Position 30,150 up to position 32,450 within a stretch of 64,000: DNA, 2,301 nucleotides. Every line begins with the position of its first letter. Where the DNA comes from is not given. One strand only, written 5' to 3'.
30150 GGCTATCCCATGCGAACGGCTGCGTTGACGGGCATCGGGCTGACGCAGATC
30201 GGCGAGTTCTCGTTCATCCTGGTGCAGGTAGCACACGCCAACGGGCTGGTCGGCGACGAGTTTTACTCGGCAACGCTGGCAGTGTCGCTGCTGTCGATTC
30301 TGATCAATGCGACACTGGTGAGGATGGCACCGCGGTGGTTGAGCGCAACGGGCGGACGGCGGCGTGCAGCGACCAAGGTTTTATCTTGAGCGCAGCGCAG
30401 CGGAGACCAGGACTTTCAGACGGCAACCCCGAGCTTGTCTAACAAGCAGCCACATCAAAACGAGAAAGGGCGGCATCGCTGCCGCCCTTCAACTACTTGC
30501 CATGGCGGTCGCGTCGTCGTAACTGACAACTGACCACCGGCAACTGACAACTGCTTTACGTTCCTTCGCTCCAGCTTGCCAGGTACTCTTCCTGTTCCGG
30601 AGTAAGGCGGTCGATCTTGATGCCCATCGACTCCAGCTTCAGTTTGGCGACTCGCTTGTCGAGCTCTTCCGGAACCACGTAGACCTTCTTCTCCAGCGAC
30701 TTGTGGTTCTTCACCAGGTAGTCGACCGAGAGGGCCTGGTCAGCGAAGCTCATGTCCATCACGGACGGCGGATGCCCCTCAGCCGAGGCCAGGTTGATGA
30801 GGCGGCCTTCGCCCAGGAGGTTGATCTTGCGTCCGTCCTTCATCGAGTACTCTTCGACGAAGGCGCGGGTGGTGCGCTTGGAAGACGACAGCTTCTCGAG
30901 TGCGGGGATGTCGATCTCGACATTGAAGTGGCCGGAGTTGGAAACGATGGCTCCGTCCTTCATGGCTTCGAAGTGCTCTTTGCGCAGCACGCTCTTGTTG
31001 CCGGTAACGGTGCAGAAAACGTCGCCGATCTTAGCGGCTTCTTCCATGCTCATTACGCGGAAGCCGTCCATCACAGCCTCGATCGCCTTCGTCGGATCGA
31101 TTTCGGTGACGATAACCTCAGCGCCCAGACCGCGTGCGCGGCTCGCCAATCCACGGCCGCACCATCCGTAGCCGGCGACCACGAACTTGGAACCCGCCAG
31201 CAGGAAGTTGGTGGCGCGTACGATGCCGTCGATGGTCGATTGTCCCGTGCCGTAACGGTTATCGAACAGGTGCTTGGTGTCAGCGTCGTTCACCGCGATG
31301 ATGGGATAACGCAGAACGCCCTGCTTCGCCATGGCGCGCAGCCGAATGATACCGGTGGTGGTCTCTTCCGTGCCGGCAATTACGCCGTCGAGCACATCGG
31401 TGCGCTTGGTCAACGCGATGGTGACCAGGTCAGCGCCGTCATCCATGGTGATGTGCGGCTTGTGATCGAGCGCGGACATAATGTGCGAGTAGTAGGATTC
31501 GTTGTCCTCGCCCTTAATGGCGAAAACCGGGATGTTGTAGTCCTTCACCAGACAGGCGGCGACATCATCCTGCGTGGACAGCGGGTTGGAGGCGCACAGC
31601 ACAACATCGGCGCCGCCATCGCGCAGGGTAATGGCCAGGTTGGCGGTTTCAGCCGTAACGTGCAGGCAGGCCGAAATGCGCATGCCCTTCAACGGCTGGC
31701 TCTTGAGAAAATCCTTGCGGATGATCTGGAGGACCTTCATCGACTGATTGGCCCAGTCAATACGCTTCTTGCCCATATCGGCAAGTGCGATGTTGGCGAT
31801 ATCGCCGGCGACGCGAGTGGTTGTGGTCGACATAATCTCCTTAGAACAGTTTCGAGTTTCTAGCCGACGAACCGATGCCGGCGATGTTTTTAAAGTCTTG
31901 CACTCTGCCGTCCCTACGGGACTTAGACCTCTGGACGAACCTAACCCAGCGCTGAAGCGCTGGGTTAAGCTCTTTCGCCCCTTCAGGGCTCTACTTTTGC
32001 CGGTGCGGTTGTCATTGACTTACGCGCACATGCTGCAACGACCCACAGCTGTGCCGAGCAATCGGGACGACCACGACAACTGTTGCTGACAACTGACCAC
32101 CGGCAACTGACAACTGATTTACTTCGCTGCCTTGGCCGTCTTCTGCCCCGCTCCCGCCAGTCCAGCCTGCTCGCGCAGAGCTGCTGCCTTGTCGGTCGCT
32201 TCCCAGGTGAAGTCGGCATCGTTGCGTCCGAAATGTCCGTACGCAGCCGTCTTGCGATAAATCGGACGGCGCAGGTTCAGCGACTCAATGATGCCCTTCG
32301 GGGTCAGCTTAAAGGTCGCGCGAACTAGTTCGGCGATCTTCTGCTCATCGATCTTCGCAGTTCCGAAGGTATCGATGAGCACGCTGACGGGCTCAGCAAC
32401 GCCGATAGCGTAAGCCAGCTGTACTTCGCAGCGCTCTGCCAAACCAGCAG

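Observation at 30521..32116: Identical 31-nt heptamer-array element 2 nt behind the stop codons of both ahcY and metK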

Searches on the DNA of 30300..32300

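Call 56: search_rna_families(source=window, start=30300, end=32300, threshold=evalue, max_evalue=1)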
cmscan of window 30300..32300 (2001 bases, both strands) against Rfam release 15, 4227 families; matches with E-value up to 1: 3.
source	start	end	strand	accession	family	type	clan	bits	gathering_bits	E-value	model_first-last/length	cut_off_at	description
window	31945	31990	+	RF01687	Acido-Lenti-1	Gene; sRNA;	-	54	37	6.8e-11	1-46/46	no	Acido-Lenti-1 RNA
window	31935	31964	-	RF01687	Acido-Lenti-1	Gene; sRNA;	-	20.2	37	0.1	1-46/46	no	Acido-Lenti-1 RNA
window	31939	31966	+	RF02611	BSR0653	Gene; sRNA;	-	13.4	627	0.49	602-629/642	no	Brucella sRNA 0653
